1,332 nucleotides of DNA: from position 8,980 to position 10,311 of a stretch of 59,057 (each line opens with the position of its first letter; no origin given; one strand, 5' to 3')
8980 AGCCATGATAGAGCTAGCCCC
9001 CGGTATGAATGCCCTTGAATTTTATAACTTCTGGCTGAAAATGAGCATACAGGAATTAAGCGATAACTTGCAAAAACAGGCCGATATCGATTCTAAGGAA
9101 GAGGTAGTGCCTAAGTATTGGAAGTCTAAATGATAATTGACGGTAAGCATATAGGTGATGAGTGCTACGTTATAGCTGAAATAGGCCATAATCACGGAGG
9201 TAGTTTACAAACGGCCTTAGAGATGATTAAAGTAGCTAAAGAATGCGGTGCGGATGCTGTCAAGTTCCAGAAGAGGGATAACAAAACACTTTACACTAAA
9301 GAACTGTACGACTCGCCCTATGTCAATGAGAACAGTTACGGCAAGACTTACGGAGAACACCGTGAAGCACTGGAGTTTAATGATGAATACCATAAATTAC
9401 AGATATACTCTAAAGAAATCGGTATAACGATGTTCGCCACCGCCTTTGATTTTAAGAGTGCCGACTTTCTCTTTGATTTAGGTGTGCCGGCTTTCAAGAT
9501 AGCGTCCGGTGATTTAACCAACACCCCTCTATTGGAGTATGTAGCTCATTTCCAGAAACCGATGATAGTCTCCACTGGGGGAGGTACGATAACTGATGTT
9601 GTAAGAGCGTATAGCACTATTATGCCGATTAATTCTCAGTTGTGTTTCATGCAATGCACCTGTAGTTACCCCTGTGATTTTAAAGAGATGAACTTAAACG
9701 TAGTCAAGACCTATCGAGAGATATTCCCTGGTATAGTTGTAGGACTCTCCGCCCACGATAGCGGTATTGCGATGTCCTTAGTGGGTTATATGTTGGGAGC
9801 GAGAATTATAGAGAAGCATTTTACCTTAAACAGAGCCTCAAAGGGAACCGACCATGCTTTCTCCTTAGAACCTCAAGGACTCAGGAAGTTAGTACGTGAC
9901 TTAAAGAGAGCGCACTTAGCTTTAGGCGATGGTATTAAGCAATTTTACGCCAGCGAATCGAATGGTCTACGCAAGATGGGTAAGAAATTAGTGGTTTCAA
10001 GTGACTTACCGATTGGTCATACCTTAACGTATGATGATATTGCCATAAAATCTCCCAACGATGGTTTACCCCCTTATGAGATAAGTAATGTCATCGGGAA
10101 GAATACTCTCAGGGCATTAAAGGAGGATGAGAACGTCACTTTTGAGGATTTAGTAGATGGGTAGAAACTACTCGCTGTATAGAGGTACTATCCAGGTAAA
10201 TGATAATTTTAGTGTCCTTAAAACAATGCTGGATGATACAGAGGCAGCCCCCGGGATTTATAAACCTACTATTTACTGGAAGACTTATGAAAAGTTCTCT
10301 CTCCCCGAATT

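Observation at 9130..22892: A 13.8 kb nonulosonic-acid (sialic-like) and deoxy-sugar biosynthesis island wired into the late operon of a siphovirus-type phage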

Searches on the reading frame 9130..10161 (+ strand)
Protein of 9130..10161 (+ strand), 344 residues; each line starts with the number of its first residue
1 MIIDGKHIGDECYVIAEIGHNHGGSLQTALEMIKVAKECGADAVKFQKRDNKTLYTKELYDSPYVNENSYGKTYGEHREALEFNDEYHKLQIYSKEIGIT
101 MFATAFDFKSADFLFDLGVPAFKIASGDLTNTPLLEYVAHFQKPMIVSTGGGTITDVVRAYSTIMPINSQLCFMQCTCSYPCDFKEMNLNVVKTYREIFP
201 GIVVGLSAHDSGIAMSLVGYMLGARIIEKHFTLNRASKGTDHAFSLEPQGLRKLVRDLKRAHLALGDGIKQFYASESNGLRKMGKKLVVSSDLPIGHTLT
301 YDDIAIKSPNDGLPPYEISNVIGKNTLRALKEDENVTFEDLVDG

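Call 6: search_protein_families(library=pfam, proteins=[window:9130-10161:+], max_evalue=0.01)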
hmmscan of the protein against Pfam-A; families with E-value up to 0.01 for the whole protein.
window:9130-10161:+ (344 aa): 2 families
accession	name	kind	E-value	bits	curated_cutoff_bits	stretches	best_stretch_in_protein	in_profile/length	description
PF03102.20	NeuB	-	8.3e-76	255.1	22.1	1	32-270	1-241/241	NeuB family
PF08666.17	SAF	-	1.5e-06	29.1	21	1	287-342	4-63/63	SAF domain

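Call 7: search_protein_families(library=ncbifam, proteins=[window:9130-10161:+], max_evalue=0.001)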
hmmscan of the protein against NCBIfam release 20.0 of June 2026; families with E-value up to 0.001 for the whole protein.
window:9130-10161:+ (344 aa): 2 families
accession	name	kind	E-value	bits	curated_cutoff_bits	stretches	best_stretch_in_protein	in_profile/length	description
TIGR03569.1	NeuB_NnaB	equivalog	6.5e-86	288.4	399.65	1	12-335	1-328/329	N-acetylneuraminate synthase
TIGR03586.1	PseI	equivalog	4.3e-71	239.8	340.25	1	12-334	2-325/327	pseudaminic acid synthase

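Call 14: find_encoding_contigs(protein=window:9130-10161:+, flank=10000, max_places=6)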
Protein window:9130-10161:+ (344 aa): 16 contigs read that carry it; 5 places shown.
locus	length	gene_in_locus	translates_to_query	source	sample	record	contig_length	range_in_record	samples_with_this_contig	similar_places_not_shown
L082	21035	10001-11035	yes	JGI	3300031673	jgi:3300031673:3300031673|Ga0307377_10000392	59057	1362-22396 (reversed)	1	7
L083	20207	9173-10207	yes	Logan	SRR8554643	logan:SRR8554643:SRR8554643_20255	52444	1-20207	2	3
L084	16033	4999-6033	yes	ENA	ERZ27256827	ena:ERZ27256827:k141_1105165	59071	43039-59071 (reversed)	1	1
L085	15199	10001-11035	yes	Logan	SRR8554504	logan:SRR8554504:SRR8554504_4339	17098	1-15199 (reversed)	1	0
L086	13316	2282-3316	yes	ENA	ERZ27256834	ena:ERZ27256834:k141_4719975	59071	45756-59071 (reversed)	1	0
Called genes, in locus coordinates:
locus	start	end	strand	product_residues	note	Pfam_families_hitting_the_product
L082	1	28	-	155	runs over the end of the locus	-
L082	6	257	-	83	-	-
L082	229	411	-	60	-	-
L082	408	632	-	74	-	-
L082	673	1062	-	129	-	PF09643:YopX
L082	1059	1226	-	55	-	-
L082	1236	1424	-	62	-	-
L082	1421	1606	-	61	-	-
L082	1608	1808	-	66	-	-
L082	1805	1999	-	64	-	-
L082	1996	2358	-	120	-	-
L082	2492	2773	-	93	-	-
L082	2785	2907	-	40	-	-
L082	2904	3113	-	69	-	-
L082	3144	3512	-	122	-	-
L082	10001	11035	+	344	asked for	PF03102:NeuB, PF08666:SAF (weak)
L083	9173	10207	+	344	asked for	PF03102:NeuB, PF08666:SAF (weak)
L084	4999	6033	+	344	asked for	PF03102:NeuB, PF08666:SAF (weak)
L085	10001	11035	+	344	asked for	PF03102:NeuB, PF08666:SAF (weak)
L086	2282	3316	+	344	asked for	PF03102:NeuB, PF08666:SAF (weak)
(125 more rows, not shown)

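Call 16: find_related_loci(query=window:9130-10161:+, collection=viral_contigs, flank=10000)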
Query window:9130-10161:+ (344 aa) in viral_contigs; peptide patterns used: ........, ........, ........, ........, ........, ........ (x = any residue, [..] = any of these).
2 stretches matched a pattern, but none encodes a relative of the query by tblastn (E <= 1e-3).

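Call 17: search_solved_structures(query=window:9130-10161:+, max_evalue=0.001, show_alignments=2)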
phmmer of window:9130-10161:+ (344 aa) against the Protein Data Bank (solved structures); distinct sequences matched with E-value up to 0.001: 9.
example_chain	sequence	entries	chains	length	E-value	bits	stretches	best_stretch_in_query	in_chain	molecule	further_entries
1vli_A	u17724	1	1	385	1.5e-42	149.6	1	11-271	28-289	Spore coat polysaccharide biosynthesis protein spsE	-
8h2c_A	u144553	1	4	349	1.2e-38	136.8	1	10-331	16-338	Pseudaminic acid synthase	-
4ipi_A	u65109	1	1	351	6e-36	127.9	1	10-323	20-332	Polysialic acid capsule biosynthesis protein SiaC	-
4ipj_A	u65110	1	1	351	8.2e-36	127.4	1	10-323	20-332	Polysialic acid capsule biosynthesis protein SiaC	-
1xuu_A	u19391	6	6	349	1.1e-35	127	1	10-323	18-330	polysialic acid capsule biosynthesis protein SiaC | N-acetylneuraminate synthase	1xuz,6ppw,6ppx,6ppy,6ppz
2wqp_A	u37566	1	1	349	1.1e-35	127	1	10-323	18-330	POLYSIALIC ACID CAPSULE BIOSYNTHESIS PROTEIN SIAC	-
6ncs_A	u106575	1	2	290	9.2e-35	124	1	11-278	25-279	N-acetylneuraminic acid (Sialic acid) synthetase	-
3g8r_A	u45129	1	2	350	4e-26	95.6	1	15-309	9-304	Probable spore coat polysaccharide biosynthesis protein E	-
1wvo_A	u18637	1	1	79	0.00072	22.4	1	287-343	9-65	Sialic acid synthase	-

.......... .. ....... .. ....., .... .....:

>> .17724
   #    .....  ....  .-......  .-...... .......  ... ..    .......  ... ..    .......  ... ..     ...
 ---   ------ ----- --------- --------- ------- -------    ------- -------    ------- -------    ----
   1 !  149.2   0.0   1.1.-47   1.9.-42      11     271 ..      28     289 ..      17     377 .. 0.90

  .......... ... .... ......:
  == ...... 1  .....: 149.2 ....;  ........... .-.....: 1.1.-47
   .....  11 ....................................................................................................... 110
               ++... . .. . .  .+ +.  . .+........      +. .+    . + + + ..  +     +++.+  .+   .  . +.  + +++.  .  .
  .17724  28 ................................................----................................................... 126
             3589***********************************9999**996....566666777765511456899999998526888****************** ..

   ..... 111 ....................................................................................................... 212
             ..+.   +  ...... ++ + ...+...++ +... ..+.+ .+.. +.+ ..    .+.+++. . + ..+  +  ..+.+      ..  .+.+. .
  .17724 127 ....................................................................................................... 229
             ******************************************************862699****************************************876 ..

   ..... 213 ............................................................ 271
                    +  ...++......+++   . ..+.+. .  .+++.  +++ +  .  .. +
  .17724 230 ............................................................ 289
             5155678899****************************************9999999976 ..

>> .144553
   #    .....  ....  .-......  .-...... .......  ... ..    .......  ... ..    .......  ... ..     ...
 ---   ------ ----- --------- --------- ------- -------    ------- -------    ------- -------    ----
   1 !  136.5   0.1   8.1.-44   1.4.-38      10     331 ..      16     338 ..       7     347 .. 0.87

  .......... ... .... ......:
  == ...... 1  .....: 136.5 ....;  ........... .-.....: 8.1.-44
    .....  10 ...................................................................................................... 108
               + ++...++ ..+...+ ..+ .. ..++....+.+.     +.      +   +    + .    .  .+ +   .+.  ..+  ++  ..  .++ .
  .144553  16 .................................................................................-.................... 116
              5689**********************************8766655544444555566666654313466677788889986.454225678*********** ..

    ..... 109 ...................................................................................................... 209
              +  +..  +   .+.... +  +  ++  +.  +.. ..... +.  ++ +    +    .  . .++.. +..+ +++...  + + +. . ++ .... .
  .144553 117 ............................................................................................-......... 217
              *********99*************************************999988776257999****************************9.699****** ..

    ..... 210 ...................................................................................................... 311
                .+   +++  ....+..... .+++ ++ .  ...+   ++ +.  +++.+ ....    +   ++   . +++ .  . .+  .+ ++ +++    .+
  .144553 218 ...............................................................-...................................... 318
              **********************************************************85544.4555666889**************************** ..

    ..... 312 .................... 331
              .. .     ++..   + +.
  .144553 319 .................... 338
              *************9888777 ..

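Call 27: find_homologous_proteins(query=window:9130-10161:+, max_evalue=1e-20)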
Query window:9130-10161:+ (344 aa): 7998 proteins with E <= 1e-20 among 8000 candidates; the best 120 are listed.
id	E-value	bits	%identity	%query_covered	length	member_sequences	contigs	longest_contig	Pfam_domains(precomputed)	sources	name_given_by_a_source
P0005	6.6e-231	784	100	100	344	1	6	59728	PF03102.21,PF08666.18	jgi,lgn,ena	-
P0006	5.0e-168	577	-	-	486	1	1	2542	PF03102.21,PF08666.18,PF23526.2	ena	-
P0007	2.0e-166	572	73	100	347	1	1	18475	PF03102.21,PF08666.18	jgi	jgi:N-acetylneuraminate synthase/sialic acid synthase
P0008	1.7e-165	569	75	99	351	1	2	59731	PF03102.21,PF08666.18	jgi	-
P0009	2.1e-165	568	71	100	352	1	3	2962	PF03102.21,PF08666.18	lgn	-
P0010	3.7e-165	567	73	100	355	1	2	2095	PF03102.21,PF08666.18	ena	-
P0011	1.1e-164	566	73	100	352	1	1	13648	PF03102.21,PF08666.18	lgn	-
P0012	3.0e-164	565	72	100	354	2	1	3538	PF03102.21,PF08666.18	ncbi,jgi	jgi:N-acetylneuraminate synthase/sialic acid synthase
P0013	9.4e-164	563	73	99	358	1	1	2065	PF03102.21,PF08666.18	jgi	jgi:N-acetylneuraminate synthase/sialic acid synthase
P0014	1.6e-163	562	72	99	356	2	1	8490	PF03102.21,PF08666.18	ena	-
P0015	4.2e-163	561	72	99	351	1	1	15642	PF03102.21,PF08666.18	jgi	-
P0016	1.1e-162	559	72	100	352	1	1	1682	PF03102.21,PF08666.18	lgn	-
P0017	1.3e-161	556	71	100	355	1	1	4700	PF03102.21,PF08666.18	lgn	-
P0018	1.4e-161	556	71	100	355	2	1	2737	PF03102.21,PF08666.18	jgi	-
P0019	6.5e-161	554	71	100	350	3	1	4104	PF03102.21,PF08666.18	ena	-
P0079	6.5e-152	524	68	100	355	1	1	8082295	PF03102.21,PF08666.18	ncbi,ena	-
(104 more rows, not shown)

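Call 28: find_encoding_contigs(protein=P0008, flank=10000, max_places=3)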
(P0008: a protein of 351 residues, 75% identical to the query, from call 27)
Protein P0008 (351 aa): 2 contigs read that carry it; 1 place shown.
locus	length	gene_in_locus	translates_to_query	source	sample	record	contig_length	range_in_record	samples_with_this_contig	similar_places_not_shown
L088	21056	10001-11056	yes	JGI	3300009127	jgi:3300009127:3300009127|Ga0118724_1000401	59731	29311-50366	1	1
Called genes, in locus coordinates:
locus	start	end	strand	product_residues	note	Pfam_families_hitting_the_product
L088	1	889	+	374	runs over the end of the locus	PF13439:Glyco_transf_4, PF00534:Glycos_transf_1 (weak), PF13692:Glyco_trans_1_4 (weak)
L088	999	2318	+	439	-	PF04230:PS_pyruv_trans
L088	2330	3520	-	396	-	PF04422:FrhB_FdhB_N, PF04432:FrhB_FdhB_C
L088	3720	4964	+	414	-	PF13692:Glyco_trans_1_4, PF00534:Glycos_transf_1, PF13524:Glyco_trans_1_2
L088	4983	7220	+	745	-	PF09971:DUF2206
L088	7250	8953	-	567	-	-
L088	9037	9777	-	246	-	PF01209:Ubie_methyltran, PF03141:Methyltransf_29, PF13489:Methyltransf_23, PF13679:Methyltransf_32 (weak), PF13847:Methyltransf_31, PF08241:Methyltransf_11, PF08242:Methyltransf_12, PF13649:Methyltransf_25, +4 more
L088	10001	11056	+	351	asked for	PF03102:NeuB, PF08666:SAF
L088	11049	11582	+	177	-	PF00702:Hydrolase (faint), PF08282:Hydrolase_3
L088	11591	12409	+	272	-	PF00106:adh_short, PF01073:3Beta_HSD (weak), PF01370:Epimerase (faint), PF08659:KR, PF16363:GDP_Man_Dehyd (weak), PF13561:adh_short_C2, PF00106:adh_short (weak)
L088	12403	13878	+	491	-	PF00171:Aldedh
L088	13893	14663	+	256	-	PF02348:CTP_transf_3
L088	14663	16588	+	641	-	PF13292:DXP_synthase_N, PF00456:Transketolase_N, PF02779:Transket_pyr, PF02780:Transketolase_C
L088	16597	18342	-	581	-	-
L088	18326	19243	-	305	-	PF00535:Glycos_transf_2, PF10111:Glyco_tranf_2_2 (faint)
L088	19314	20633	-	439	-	-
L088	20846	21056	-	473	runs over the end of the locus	PF01073:3Beta_HSD, PF01370:Epimerase, PF02719:Polysacc_synt_2, PF04321:RmlD_sub_bind, PF16363:GDP_Man_Dehyd, PF07993:NAD_binding_4 (faint), PF13460:NAD_binding_10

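Call 29: find_encoding_contigs(protein=P0079, flank=10000, max_places=2)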
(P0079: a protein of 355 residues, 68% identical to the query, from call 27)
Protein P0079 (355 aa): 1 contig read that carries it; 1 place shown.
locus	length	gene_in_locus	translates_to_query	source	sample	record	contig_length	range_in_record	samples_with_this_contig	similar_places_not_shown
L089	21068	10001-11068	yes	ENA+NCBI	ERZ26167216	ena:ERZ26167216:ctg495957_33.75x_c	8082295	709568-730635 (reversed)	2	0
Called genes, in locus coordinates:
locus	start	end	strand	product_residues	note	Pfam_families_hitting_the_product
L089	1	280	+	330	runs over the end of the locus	PF01073:3Beta_HSD, PF01370:Epimerase, PF02719:Polysacc_synt_2 (faint), PF13460:NAD_binding_10, PF16363:GDP_Man_Dehyd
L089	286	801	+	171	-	PF00908:dTDP_sugar_isom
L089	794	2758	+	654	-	PF01073:3Beta_HSD, PF01370:Epimerase, PF13460:NAD_binding_10, PF16363:GDP_Man_Dehyd, PF00535:Glycos_transf_2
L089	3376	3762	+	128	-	PF13384:HTH_23, PF13518:HTH_28, PF13551:HTH_29, PF13565:HTH_32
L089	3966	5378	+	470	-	-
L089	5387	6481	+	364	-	-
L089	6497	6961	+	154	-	PF00908:dTDP_sugar_isom, PF05523:FdtA (weak), PF14667:Polysacc_synt_C (faint)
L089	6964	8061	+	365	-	PF01073:3Beta_HSD, PF01370:Epimerase, PF04321:RmlD_sub_bind, PF05368:NmrA (weak), PF13460:NAD_binding_10, PF16363:GDP_Man_Dehyd, PF07993:NAD_binding_4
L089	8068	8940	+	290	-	PF01370:Epimerase, PF04321:RmlD_sub_bind, PF02719:Polysacc_synt_2, PF16363:GDP_Man_Dehyd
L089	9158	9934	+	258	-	-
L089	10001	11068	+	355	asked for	PF03102:NeuB, PF08666:SAF (weak)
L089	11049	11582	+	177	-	PF00702:Hydrolase (faint), PF08282:Hydrolase_3 (weak)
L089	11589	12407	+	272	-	PF00106:adh_short, PF13561:adh_short_C2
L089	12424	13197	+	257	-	PF02348:CTP_transf_3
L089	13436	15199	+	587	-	PF00456:Transketolase_N, PF13292:DXP_synthase_N (weak), PF02779:Transket_pyr, PF02780:Transketolase_C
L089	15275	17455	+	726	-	PF08240:ADH_N (weak), PF00107:ADH_zinc_N, PF13602:ADH_zinc_N_2 (faint), PF01408:GFO_IDH_MocA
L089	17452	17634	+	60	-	-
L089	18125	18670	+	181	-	PF13489:Methyltransf_23, PF08241:Methyltransf_11, PF08242:Methyltransf_12, PF13649:Methyltransf_25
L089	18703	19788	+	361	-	-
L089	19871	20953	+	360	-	PF03062:MBOAT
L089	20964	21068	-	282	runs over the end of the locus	PF13276:HTH_21, PF00665:rve, PF13683:rve_3, PF13333:rve_2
